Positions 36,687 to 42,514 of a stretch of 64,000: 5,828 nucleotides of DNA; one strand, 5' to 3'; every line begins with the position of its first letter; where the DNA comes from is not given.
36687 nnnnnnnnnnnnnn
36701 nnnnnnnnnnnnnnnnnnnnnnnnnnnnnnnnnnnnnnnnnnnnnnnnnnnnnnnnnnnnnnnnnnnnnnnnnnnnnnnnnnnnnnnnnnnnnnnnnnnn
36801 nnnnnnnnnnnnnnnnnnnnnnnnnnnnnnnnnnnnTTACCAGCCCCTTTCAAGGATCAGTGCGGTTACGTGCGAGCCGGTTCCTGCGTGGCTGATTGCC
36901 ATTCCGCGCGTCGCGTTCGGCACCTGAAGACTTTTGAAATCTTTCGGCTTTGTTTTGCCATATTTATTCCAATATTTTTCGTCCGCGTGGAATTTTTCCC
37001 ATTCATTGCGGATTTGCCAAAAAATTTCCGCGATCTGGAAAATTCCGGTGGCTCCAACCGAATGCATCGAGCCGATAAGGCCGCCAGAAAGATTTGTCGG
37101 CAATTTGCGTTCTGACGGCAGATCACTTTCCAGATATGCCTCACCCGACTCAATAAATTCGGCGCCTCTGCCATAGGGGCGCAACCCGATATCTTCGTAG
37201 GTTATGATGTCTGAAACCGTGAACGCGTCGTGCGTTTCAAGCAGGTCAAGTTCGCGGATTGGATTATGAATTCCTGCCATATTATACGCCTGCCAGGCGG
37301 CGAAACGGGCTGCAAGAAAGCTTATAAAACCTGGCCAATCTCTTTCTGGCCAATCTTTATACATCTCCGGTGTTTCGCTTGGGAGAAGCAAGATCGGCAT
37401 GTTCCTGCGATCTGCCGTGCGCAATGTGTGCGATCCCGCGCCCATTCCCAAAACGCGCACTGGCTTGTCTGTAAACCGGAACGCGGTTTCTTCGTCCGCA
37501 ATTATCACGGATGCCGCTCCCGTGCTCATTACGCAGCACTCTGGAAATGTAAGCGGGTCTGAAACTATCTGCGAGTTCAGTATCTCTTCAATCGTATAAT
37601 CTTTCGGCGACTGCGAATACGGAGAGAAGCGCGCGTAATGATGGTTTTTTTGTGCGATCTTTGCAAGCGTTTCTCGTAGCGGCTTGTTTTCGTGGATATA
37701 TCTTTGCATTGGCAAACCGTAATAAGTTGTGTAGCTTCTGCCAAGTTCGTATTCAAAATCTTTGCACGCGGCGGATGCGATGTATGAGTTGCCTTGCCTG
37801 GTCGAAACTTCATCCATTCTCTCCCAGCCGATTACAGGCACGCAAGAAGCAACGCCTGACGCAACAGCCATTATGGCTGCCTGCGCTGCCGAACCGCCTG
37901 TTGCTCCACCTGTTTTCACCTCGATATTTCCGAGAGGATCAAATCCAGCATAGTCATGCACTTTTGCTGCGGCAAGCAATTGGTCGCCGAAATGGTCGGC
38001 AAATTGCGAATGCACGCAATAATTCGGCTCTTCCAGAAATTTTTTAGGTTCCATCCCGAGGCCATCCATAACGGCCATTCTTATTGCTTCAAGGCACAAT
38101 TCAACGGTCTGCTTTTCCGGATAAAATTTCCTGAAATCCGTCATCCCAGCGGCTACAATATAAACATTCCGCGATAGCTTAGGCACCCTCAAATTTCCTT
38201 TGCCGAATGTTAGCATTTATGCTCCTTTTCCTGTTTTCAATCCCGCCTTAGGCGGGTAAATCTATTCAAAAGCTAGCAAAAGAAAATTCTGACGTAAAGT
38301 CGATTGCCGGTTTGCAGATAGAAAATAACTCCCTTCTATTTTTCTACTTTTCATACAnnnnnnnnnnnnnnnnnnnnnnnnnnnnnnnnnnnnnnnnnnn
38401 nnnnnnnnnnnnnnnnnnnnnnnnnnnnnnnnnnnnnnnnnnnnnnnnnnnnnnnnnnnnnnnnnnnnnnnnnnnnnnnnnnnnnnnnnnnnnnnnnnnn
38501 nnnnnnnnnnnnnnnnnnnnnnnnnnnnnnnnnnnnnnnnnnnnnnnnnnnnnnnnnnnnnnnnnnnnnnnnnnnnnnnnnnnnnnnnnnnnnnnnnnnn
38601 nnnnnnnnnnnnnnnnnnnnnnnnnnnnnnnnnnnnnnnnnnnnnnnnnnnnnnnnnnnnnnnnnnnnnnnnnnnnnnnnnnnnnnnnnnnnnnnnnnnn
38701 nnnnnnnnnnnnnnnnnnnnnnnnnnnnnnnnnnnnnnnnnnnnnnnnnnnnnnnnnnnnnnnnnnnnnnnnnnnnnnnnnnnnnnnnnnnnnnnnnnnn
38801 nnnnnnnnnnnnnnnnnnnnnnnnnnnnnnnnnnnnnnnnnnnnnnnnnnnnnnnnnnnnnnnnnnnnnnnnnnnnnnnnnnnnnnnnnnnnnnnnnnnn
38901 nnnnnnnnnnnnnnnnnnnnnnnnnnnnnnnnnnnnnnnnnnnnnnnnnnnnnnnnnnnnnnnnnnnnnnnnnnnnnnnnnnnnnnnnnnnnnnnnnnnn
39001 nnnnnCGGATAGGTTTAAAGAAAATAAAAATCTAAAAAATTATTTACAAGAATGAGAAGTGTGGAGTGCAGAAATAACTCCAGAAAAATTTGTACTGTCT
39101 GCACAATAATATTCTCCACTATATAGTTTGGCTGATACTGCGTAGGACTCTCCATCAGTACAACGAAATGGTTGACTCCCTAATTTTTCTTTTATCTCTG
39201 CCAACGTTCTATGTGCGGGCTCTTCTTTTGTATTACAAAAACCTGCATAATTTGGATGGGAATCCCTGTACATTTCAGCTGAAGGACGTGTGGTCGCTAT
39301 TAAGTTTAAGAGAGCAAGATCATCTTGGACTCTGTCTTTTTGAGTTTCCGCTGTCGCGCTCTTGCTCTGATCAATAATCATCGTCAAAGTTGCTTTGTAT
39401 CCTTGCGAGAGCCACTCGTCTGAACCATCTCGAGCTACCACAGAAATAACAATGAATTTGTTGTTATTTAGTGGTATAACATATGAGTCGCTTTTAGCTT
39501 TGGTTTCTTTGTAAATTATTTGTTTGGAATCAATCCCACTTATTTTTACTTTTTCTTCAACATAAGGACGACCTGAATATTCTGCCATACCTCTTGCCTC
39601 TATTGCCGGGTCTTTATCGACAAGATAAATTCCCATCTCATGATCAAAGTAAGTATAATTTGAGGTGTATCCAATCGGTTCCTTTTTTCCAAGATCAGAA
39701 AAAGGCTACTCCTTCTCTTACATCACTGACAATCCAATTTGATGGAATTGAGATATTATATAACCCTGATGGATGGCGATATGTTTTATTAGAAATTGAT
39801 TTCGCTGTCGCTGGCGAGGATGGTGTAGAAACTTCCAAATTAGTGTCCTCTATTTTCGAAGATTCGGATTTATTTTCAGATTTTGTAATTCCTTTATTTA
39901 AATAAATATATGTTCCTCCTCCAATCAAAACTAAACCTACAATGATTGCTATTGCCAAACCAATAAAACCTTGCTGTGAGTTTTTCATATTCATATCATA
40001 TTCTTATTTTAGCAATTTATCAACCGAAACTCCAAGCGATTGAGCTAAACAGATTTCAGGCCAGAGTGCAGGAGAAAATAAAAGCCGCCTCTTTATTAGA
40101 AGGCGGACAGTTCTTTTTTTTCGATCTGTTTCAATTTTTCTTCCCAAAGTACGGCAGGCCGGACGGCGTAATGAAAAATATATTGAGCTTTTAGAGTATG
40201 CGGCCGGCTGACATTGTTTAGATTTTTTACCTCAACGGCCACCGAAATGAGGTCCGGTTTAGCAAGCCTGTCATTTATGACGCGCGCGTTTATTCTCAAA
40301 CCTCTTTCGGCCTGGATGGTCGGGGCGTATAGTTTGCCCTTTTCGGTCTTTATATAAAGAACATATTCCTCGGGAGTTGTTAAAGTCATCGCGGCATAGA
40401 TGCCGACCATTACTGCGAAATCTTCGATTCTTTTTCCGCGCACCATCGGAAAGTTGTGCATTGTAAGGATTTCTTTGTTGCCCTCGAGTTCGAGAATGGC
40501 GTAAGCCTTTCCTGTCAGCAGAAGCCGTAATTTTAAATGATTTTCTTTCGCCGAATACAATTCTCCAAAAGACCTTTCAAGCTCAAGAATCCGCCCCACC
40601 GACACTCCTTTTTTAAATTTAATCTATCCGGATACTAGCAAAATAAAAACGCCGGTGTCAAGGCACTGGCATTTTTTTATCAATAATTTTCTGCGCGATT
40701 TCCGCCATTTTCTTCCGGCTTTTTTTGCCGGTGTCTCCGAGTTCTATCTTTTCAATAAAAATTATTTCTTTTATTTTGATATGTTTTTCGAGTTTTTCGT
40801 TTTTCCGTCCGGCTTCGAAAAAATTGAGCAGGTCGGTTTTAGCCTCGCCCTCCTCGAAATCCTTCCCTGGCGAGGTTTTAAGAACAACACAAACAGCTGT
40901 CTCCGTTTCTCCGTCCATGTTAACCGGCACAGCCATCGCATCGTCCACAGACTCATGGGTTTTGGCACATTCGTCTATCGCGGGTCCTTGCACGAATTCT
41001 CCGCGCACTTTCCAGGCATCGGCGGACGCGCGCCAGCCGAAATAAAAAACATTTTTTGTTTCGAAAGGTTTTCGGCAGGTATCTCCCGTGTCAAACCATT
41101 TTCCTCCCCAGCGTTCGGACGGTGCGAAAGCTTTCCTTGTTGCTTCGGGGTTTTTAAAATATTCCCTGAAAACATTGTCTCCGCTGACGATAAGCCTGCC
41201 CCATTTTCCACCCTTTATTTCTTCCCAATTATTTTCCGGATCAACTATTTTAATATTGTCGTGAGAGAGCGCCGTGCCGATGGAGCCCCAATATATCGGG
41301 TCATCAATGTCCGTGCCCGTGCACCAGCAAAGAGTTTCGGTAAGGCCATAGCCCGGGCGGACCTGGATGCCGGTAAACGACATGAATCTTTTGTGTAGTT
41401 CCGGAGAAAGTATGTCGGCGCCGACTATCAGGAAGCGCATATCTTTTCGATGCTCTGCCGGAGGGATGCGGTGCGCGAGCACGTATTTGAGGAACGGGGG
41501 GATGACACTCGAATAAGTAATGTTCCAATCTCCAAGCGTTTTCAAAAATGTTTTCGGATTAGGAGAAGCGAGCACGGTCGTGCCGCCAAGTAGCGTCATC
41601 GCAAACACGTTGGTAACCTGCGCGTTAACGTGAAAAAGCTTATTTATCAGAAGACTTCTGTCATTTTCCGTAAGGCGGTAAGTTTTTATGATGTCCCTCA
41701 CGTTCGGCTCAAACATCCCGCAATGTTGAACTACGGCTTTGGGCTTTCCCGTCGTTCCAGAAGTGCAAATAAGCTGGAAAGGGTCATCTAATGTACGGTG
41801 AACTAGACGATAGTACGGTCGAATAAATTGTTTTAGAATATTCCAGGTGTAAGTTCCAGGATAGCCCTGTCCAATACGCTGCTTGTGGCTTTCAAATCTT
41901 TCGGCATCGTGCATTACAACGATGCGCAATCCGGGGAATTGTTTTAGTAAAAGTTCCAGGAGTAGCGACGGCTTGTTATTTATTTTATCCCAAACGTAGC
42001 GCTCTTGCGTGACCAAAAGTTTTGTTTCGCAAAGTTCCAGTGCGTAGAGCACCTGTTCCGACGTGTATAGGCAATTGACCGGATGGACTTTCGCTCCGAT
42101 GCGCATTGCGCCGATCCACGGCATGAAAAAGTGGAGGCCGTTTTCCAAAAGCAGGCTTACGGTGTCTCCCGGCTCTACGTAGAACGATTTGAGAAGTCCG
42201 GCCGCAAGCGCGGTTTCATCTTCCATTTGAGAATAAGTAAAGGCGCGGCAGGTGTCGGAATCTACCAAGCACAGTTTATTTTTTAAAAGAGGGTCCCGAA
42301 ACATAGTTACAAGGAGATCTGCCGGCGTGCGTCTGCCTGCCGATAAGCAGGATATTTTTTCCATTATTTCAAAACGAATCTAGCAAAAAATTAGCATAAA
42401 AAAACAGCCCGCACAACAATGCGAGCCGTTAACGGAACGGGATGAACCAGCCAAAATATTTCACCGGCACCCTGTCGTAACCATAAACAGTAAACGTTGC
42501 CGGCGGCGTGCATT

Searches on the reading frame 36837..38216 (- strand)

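Call 6: search_protein_families(library=ncbifam, proteins=[window:36837-38216:-], max_evalue=0.001)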
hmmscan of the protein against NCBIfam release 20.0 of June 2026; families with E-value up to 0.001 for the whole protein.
window:36837-38216:- (459 aa): 18 families
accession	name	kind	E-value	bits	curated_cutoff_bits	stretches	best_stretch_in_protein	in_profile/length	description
NF004982.0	PRK06365.1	equivalog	1.9e-152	508.2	695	1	1-456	1-427/430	thiolase domain-containing protein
NF004720.0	PRK06064.1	subfamily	4e-76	256.3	420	2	16-273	2-254/389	thiolase domain-containing protein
NF053570.1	AcCoTHIOL_METTL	equivalog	5.3e-58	196.7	600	2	16-274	2-253/385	acetyl-CoA acetyltransferase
NF009228.0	PRK12578.1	subfamily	3.5e-51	174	485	2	16-272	3-254/387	thiolase domain-containing protein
NF005704.0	PRK07516.1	subfamily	4.6e-43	147.6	412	2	17-266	3-250/389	thiolase domain-containing protein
NF004810.0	PRK06157.1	equivalog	1.4e-42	146.3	403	2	292-409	258-368/400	acetyl-CoA acetyltransferase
NF006102.0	PRK08256.1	subfamily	4.5e-41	141.2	436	1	15-408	2-365/394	lipid-transfer protein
NF004721.0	PRK06065.1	equivalog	2.3e-39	135.4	455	2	14-262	8-249/393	thiolase domain-containing protein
NF053628.1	BnzsclthlBbsBGT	equivalog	4.3e-37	127.8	750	2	13-260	2-238/389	benzoylsuccinyl-CoA thiolase subunit BbsB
NF006180.0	PRK08313.1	subfamily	9.8e-36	123.4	514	1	16-408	4-356/389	thiolase domain-containing protein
NF004811.0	PRK06158.1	subfamily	5e-34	117.9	421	2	78-262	59-240/384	acetyl-CoA acetyltransferase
NF004715.0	PRK06059.1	equivalog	1.4e-30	106.6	424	1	15-405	3-369/399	lipid-transfer protein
NF006010.0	PRK08142.1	subfamily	1.9e-28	99.3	462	2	84-263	62-243/388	thiolase domain-containing protein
NF004936.0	PRK06289.1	equivalog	5.4e-28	97.9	375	1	16-403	3-370/405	acetyl-CoA acetyltransferase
NF004722.0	PRK06066.1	equivalog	5.8e-28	98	516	2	17-263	5-243/385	thiolase domain-containing protein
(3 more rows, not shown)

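Call 40: search_protein_families(library=pfam, proteins=[window:36837-38216:-], max_evalue=0.001)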
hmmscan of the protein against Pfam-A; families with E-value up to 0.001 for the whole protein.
window:36837-38216:- (459 aa): 2 families
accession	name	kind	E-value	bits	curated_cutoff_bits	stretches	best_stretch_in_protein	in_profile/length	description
PF22691.2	Thiolase_C_1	-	1.8e-22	80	28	1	300-408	17-116/144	Thiolase C-terminal domain-like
PF00108.29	Thiolase_N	-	3.7e-06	27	26.4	1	18-202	1-191/260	Thiolase, N-terminal domain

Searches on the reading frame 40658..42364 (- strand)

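Call 18: search_protein_families(library=pfam, proteins=[window:40658-42364:-], max_evalue=0.00001)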
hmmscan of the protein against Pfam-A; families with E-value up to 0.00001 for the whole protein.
window:40658-42364:- (568 aa): 1 family
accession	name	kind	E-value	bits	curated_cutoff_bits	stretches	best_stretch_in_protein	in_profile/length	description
PF00501.34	AMP-binding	-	3e-60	204.5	29.9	1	29-403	10-384/384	AMP-binding enzyme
